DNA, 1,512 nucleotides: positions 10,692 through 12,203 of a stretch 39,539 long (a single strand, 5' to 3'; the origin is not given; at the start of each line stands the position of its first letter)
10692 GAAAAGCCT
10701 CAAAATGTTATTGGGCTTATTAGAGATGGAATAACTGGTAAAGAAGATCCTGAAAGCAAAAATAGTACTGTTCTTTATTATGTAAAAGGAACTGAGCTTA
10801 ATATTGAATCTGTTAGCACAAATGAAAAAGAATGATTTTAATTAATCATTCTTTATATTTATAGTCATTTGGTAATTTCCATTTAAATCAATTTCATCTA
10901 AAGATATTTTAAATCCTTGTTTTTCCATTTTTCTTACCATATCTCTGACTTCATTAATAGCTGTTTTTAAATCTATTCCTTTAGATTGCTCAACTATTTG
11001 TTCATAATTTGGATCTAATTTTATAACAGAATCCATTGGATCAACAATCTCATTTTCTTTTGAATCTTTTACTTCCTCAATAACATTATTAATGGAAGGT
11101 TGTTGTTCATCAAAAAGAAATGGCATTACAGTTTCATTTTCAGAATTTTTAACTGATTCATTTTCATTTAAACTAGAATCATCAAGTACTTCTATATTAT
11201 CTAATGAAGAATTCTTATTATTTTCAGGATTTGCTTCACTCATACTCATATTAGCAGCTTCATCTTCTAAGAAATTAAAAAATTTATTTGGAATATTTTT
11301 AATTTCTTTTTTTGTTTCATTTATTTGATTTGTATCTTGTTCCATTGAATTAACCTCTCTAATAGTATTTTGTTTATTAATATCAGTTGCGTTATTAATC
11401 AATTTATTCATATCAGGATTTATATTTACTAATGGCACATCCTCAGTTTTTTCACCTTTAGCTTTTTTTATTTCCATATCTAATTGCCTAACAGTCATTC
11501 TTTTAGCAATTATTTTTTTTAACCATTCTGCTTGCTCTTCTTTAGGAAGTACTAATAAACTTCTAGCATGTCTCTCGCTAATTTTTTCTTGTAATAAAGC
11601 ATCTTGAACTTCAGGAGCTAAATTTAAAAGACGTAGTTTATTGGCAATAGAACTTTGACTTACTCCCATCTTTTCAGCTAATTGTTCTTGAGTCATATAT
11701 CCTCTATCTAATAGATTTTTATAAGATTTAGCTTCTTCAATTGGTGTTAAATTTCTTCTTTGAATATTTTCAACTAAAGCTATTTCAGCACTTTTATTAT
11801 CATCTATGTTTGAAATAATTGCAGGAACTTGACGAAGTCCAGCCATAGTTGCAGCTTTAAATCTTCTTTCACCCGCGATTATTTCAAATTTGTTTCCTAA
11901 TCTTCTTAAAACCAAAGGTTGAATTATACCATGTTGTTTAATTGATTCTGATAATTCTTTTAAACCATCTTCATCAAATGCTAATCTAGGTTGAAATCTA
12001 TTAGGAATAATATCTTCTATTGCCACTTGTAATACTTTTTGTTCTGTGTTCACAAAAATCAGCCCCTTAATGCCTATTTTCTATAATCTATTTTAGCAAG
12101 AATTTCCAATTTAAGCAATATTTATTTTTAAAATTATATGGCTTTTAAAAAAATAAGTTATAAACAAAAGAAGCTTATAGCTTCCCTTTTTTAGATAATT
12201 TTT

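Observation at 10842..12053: Single ParB-family gene is Noc-like, has a hybrid specificity signature and no N-terminal membrane helix, and soj-spo0J are absent from the canonical locus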

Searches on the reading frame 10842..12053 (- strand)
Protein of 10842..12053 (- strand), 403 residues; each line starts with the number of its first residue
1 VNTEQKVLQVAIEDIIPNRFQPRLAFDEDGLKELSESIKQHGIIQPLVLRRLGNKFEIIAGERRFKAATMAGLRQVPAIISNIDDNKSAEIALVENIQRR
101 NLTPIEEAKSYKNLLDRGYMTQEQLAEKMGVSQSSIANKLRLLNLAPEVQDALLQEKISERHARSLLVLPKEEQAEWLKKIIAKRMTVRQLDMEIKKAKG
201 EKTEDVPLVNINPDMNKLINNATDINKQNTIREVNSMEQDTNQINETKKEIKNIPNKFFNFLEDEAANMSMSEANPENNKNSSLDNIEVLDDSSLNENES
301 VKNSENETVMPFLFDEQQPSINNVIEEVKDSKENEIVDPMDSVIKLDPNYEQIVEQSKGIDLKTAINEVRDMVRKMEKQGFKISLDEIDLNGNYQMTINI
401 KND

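Call 4: search_protein_families(library=pfam, proteins=[window:10842-12053:-], max_evalue=0.1)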
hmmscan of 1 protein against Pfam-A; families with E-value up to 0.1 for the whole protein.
window:10842-12053:- (403 aa): 15 families
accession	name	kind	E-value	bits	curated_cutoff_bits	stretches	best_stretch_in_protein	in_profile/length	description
PF17762.8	HTH_ParB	-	2.2e-33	114.9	22.6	1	101-199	2-101/102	ParB HTH domain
PF02195.25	ParB_N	-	7.3e-33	112.9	26.3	1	6-98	2-95/95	ParB N-terminal domain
PF01381.28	HTH_3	-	0.0002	21.8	23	1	114-137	4-27/55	Helix-turn-helix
PF01978.25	TrmB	-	0.00045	20.4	25.6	1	107-143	10-46/68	Sugar-specific transcriptional regulator TrmB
PF20432.4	Xre-like-HTH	-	0.0018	18.9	25.8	1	108-140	12-43/63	Antitoxin Xre-like helix-turn-helix domain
PF01047.28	MarR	-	0.002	18.4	24.6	1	115-141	13-39/59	MarR family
PF01325.25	Fe_dep_repress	-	0.0034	18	26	0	112-141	15-44/60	Iron dependent repressor, N-terminal DNA binding domain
PF18024.7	HTH_50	-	0.0044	17.1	27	1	124-142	28-46/50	Helix-turn-helix domain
PF08279.18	HTH_11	-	0.011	16.1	25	1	116-144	12-40/55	HTH domain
PF07506.17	RepB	-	0.015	15.8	30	1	98-155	1-59/185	RepB plasmid partitioning protein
PF13412.12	HTH_24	-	0.017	15.1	21.9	0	114-138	12-36/48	Winged helix-turn-helix DNA-binding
PF13730.12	HTH_36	-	0.027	14.7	25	0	119-143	25-49/55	Helix-turn-helix domain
PF11300.13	DUF3102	-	0.033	14.9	24.4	0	155-196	86-127/129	Protein of unknown function (DUF3102)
PF12802.13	MarR_2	-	0.039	14.6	27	0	116-143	16-44/61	MarR family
PF04545.22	Sigma70_r4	-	0.062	13.3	24.1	0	120-136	21-37/50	Sigma-70, region 4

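Call 5: search_protein_families(library=ncbifam, proteins=[window:10842-12053:-], max_evalue=0.1)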
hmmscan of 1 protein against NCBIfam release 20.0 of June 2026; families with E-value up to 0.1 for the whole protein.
window:10842-12053:- (403 aa): 13 families
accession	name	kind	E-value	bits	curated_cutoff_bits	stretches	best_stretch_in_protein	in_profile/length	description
TIGR04285.1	nucleoid_noc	exception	1.6e-83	280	315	2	6-247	1-239/255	nucleoid occlusion protein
TIGR00180.1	parB_part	domain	4.3e-52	176.6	58.45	1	4-182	2-186/186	ParB/RepB/Spo0J family partition protein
TIGR03734.1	PRTRC_parB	hypoth_equivalog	1.9e-39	135.6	278.6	1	21-198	7-189/555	PRTRC system ParB family protein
TIGR03454.1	partition_RepB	equivalog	1e-16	61.2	201.5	1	5-144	62-202/325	plasmid partitioning protein RepB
NF010406.0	PRK13832.1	subfamily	1.1e-16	60.5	640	1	33-186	31-187/578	plasmid partitioning protein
NF010440.0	PRK13866.1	equivalog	7.2e-08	31.9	522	1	21-120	79-181/336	plasmid partitioning protein RepB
TIGR04381.1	HTH_TypR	domain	0.001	19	30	1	122-142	24-44/49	TyrR/PhhR family helix-turn-helix DNA-binding protein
NF053625.1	SerKinSerKArch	equivalog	0.0029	16.8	380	1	28-82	32-89/244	ADP-dependent L-serine kinase SerK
NF038070.1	LmbU_fam_TF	subfamily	0.02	14.8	125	1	155-228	78-123/171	LmbU family transcriptional regulator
TIGR03070.1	couple_hipB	subfamily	0.026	14.5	71.65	1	120-137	16-33/58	type II toxin-antitoxin system Y4mF family antitoxin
NF007271.0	PRK09726.1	equivalog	0.043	13.8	79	0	104-138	10-44/88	type II toxin-antitoxin system antitoxin HipB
NF040939.2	trans_reg_lrs14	equivalog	0.043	13.8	90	0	107-143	23-60/103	Lrs14 family HTH-type transcriptional regulator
NF033788.1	HTH_metalloreg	subfamily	0.081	12.7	55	0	114-145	19-51/77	metalloregulator ArsR/SmtB family transcription factor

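Call 10: find_homologous_proteins(query=window:10842-12053:-, max_evalue=1e-10)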
Query window:10842-12053:- (403 aa): 7988 proteins with E <= 1e-10 among 8000 candidates; the best 120 are listed.
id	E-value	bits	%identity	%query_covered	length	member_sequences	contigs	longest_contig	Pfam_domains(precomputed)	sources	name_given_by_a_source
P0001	2.7e-247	838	100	100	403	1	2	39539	PF17762.9,PF02195.27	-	-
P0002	6.9e-247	837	100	100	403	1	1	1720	PF17762.9,PF02195.27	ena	-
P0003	1.6e-246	835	100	100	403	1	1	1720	PF17762.9,PF02195.27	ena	-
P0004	5.8e-246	834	100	100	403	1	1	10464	PF17762.9,PF02195.27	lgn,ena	-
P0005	2.2e-204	697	83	100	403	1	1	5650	PF17762.9,PF02195.27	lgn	-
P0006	8.5e-204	695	83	100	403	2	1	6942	PF17762.9,PF02195.27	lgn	-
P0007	4.3e-192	656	79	100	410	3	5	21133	PF17762.9,PF02195.27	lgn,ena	-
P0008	8.9e-190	649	78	100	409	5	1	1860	PF17762.9,PF02195.27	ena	-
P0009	1.0e-189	649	79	100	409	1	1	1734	PF17762.9,PF02195.27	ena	-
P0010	1.1e-189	648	77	100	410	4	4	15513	PF17762.9,PF02195.27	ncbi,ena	-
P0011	1.6e-189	648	78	100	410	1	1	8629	PF17762.9,PF02195.27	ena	-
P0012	1.7e-189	648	78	100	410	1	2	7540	PF17762.9,PF02195.27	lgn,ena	-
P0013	5.5e-189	646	78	100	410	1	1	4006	PF17762.9,PF02195.27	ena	-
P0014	7.4e-189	646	78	100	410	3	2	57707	PF17762.9,PF02195.27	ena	-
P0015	7.9e-189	646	78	100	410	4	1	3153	PF17762.9,PF02195.27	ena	-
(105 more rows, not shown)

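Call 13: search_solved_structures(query=window:10842-12053:-, max_evalue=0.00001, show_alignments=4)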
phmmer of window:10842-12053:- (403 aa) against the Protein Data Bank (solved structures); distinct sequences matched with E-value up to 0.00001: 13.
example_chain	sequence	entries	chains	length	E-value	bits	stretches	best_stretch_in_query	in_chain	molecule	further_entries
7ng0_A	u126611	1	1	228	8.8e-57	196.4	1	6-197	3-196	Nucleoid occlusion protein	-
7nfu_A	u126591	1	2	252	1.2e-56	195.9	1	5-197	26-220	Nucleoid occlusion protein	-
1vz0_A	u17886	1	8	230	1.4e-49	172.7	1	7-192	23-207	Chromosome-partitioning protein Spo0J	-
7ol9_A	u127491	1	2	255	3e-48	168.3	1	4-197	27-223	Nucleoid occlusion protein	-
6sdk_A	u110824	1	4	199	5e-47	164.3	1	7-196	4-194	Stage 0 sporulation protein J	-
7bnk_A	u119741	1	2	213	2.8e-46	161.8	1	7-202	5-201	ParB family protein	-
4umk_A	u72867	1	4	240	9e-46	160.2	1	5-192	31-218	PROBABLE CHROMOSOME-PARTITIONING PROTEIN PARB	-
7o0n_A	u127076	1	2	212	1.8e-45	159.2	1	7-202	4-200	ParB family protein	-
7bnr_A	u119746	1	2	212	1.8e-45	159.2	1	7-202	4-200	ParB family protein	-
6t1f_A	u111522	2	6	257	1.1e-34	123.7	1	11-198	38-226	Chromosome-partitioning protein ParB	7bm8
6y93_A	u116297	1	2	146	2.1e-23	86.6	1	87-197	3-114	Nucleoid occlusion protein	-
6s6h_A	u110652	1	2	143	3.9e-15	59.4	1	90-198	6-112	Chromosome-partitioning protein ParB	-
8qa8_A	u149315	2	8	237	8.1e-11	45.2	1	19-163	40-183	Transcriptional repressor protein KorB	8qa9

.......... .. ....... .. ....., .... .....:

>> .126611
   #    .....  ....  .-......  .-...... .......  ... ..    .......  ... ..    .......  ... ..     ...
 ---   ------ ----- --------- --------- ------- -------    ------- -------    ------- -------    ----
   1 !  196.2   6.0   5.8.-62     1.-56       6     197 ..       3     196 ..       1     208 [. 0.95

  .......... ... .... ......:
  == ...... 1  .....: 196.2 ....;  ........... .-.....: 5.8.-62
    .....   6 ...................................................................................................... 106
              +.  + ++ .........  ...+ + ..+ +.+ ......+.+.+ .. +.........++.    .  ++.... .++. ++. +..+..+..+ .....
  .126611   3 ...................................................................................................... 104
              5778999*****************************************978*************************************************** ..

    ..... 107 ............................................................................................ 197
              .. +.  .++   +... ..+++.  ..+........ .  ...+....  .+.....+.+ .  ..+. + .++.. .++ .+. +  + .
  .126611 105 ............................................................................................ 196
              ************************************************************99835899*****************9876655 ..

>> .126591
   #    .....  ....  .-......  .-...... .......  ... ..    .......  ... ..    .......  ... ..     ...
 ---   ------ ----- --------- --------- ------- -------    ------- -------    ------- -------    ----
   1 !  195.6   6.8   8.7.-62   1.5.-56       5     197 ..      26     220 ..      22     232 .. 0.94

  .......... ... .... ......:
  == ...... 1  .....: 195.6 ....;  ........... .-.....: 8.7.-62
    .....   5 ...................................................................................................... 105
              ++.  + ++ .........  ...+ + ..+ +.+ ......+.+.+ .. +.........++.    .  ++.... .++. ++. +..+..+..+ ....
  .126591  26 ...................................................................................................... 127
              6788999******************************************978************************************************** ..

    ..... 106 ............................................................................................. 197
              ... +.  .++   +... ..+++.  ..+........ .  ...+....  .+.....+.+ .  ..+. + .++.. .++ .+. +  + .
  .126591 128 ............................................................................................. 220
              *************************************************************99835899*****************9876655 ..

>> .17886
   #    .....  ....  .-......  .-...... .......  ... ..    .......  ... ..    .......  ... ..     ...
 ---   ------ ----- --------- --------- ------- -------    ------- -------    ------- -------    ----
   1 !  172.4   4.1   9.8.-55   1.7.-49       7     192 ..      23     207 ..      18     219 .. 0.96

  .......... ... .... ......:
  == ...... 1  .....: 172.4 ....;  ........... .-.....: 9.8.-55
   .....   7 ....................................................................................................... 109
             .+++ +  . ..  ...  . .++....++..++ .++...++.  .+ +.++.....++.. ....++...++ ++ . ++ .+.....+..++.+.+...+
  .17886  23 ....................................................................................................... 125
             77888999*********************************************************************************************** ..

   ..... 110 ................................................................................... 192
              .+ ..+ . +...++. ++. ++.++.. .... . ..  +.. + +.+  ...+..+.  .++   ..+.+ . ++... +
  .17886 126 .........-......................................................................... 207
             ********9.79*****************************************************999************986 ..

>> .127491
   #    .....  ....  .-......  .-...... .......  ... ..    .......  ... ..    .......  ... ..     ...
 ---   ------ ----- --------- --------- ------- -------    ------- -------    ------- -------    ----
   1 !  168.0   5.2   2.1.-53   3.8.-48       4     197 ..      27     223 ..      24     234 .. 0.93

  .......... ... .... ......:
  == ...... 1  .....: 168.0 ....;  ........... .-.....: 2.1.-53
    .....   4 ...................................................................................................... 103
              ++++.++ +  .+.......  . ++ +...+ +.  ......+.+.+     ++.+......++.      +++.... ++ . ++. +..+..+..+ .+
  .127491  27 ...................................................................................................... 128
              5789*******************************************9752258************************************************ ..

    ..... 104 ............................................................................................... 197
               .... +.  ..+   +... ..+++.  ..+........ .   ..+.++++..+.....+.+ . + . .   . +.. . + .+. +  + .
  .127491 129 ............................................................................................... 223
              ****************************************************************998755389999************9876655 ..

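Call 23: find_related_loci(query=window:10842-12053:-, collection=genome_contigs, flank=10000)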
Query window:10842-12053:- (403 aa) in genome_contigs; peptide patterns used: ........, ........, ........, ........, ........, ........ (x = any residue, [..] = any of these).
599 stretches matched a pattern (row limit reached: there are more); 57 encode a relative of the query (tblastn E <= 1e-3); 57 distinct loci.
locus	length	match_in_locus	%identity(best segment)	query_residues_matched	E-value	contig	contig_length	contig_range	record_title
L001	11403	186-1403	78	1-401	0e+0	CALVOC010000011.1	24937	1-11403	MAG: uncultured Bacilli bacterium isolate BRZ_PC__bin122 genome assembly, contig: BRZ_PC__NODE_2932_length_24937_cov_5.2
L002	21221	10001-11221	78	1-401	0e+0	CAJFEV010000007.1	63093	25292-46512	uncultured Bacilli bacterium isolate Chicken_13_mag_25 genome assembly, contig: MAGpy_11413_13_idba_bin_25_fascaffold_19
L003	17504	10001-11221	78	1-401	0e+0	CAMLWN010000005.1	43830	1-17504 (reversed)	MAG: uncultured Tenericutes bacterium isolate ERR4303163_bin.31_MetaWRAP_v1.1_MAG genome assembly, contig: NODE_748_leng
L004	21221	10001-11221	77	1-401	0e+0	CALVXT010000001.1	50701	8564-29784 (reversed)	MAG: uncultured Bacilli bacterium isolate BRZ_EG__bin5 genome assembly, contig: BRZ_EG__NODE_893_length_50701_cov_5.1803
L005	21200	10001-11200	77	1-401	0e+0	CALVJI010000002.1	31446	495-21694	MAG: uncultured Bacilli bacterium isolate BRZ_GB__bin84 genome assembly, contig: BRZ_GB__NODE_2050_length_31446_cov_5.98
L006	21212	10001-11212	77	1-401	0e+0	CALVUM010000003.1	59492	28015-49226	MAG: uncultured Bacilli bacterium isolate E14__bin37 genome assembly, contig: E14__k127_1185612, whole genome shotgun se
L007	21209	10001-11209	71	1-403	0e+0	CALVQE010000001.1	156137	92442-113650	MAG: uncultured Bacilli bacterium isolate BRZ_FK__bin21 genome assembly, contig: BRZ_FK__NODE_112_length_156137_cov_20.4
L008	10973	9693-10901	72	1-403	0e+0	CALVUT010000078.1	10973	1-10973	MAG: uncultured Bacilli bacterium isolate E0_RM__bin3 genome assembly, contig: E0_RM__k127_277182, whole genome shotgun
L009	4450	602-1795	74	1-400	0e+0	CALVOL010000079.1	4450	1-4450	MAG: uncultured Bacilli bacterium isolate BRZ_IE__bin60 genome assembly, contig: BRZ_IE__NODE_27468_length_4450_cov_23.0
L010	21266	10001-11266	69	1-401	0e+0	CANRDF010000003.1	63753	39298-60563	MAG: uncultured Bacilli bacterium isolate Lapin-026__bin92 genome assembly, contig: Lapin-026__NODE_455_length_63753_cov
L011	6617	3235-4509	68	1-403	0e+0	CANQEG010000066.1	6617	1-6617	MAG: uncultured Bacilli bacterium isolate Lapin-007__bin30 genome assembly, contig: Lapin-007__NODE_5211_length_6617_cov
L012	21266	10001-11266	69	1-401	1e-180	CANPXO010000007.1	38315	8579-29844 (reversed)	MAG: uncultured Bacilli bacterium isolate Lapin-004__bin27 genome assembly, contig: Lapin-004__NODE_1210_length_38315_co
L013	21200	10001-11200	73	1-400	2e-180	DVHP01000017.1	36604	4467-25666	MAG TPA_asm: Candidatus Ventrenecus avicola isolate ChiW22-487 ChiW22__C19953_L36604_SRR5556882, whole genome shotgun se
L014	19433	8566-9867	67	1-403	5e-178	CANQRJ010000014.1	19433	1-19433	MAG: uncultured Bacilli bacterium isolate Lapin-008__bin31 genome assembly, contig: Lapin-008__NODE_3212_length_19433_co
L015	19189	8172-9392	70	1-403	6e-178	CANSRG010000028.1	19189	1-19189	MAG TPA_asm: uncultured Tenericutes bacterium isolate SRR15510224_bin.64_metawrap_v1.3_MAG genome assembly, contig: NODE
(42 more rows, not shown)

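Call 27: search_protein_representatives(protein=window:10842-12053:-)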
Query: 403 residues. Proteins with E-value up to 0.001 (for the whole library): 85781; up to 1e-10: 46883; up to 1e-30: 8050. The best 150 are listed.
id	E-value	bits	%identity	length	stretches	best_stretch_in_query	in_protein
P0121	9.7e-116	403.5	54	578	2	1-356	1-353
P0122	3.7e-111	388.5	48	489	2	1-343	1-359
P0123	1.2e-110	386.8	50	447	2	4-357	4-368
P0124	4.9e-105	368.3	56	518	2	4-275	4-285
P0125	7.5e-104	364.4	52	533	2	1-306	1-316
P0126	8.1e-104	364.3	54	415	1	2-401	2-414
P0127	2.4e-102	359.5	56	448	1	2-401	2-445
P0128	6.5e-102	358.0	55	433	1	1-400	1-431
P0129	3.4e-101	355.7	55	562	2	1-339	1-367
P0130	4.4e-101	355.3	50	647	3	1-246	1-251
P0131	6.6e-101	354.7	56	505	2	1-278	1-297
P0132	2.8e-100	352.6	52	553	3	1-237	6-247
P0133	1.6e-99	350.2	66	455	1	2-292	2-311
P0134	4.4e-98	345.5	54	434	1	1-403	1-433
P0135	1.1e-96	340.9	51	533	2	4-349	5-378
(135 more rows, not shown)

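Call 42: predict_structure(alignment_id=A1)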
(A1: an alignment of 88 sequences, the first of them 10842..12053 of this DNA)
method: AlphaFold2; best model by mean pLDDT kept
length: 403 residues; sequences in the alignment: 88
mean_pLDDT: 78.0   pTM: 0.50
mean pLDDT of the five models: 78.0, 77.1, 76.1, 75.4, 75.0
residues with pLDDT >= 90: 188; 70-90: 82; 50-70: 66; < 50: 67
segments of 3 or more residues with pLDDT < 50: 239-243, 266-276, 278-284, 286-309, 312-315
pLDDT, mean of each block of 10 residues (from residue 1): 74 92 78 96 95 94 94 97 87 77 89 89 92 95 97 95 97 98 97 95 74 86 79 55 48 51 50 45 47 41 44 48 52 62 65 70 90 96 96 94 82
secondary structure, 60 per line:
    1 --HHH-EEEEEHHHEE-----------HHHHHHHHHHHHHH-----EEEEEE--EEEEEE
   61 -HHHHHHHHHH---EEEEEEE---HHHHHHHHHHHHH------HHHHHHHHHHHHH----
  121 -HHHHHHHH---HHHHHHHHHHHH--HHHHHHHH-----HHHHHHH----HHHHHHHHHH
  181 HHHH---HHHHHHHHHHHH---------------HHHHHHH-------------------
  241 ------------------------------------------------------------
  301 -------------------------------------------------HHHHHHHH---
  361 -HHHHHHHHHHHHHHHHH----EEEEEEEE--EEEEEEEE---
elements in order: E7-11 H28-41 E47-52 E55-60 H62-71 E75-81 H85-97 H104-116 H122-129 H133-144 H147-154 H160-166 H171-184 H188-199 H215-221 H350-357 H362-378 E383-390 E393-400

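Call 65: find_homologous_proteins(query=A1, max_evalue=1e-30)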
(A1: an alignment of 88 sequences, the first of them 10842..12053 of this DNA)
Query A1 (88 sequences) (403 aa, profile of the alignment): 7992 proteins with E <= 1e-30 among 8000 candidates; the best 120 are listed.
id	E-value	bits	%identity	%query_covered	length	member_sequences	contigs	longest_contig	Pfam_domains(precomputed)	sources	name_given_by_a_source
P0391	9.5e-158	544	53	100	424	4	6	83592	PF01381.29,PF17762.9,PF02195.27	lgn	-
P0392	1.4e-157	543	52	100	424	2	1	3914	PF17762.9,PF02195.27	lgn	-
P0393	2.6e-157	543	52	100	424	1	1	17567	PF17762.9,PF02195.27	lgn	-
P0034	5.3e-157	542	78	100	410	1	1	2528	PF17762.9,PF02195.27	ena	-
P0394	5.6e-157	541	57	99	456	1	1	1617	PF17762.9,PF02195.27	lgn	-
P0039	9.6e-157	541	77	100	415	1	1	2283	PF17762.9,PF02195.27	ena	-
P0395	1.0e-156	541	55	99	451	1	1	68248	PF17762.9,PF02195.27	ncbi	-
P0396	1.0e-156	541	54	100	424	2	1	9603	PF01381.29,PF17762.9,PF02195.27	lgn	-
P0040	1.2e-156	540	77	100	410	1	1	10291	PF17762.9,PF02195.27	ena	-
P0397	1.4e-156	540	55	99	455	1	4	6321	PF17762.9,PF02195.27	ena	-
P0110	1.4e-156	540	73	99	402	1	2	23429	PF17762.9,PF02195.27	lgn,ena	-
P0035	1.6e-156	540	78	100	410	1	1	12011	PF17762.9,PF02195.27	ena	-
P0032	1.6e-156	540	78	100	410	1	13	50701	PF17762.9,PF02195.27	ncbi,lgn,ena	-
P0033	1.6e-156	540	78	100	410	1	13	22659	PF17762.9,PF02195.27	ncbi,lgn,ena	-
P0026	1.7e-156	540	78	100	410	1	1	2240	PF17762.9,PF02195.27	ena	-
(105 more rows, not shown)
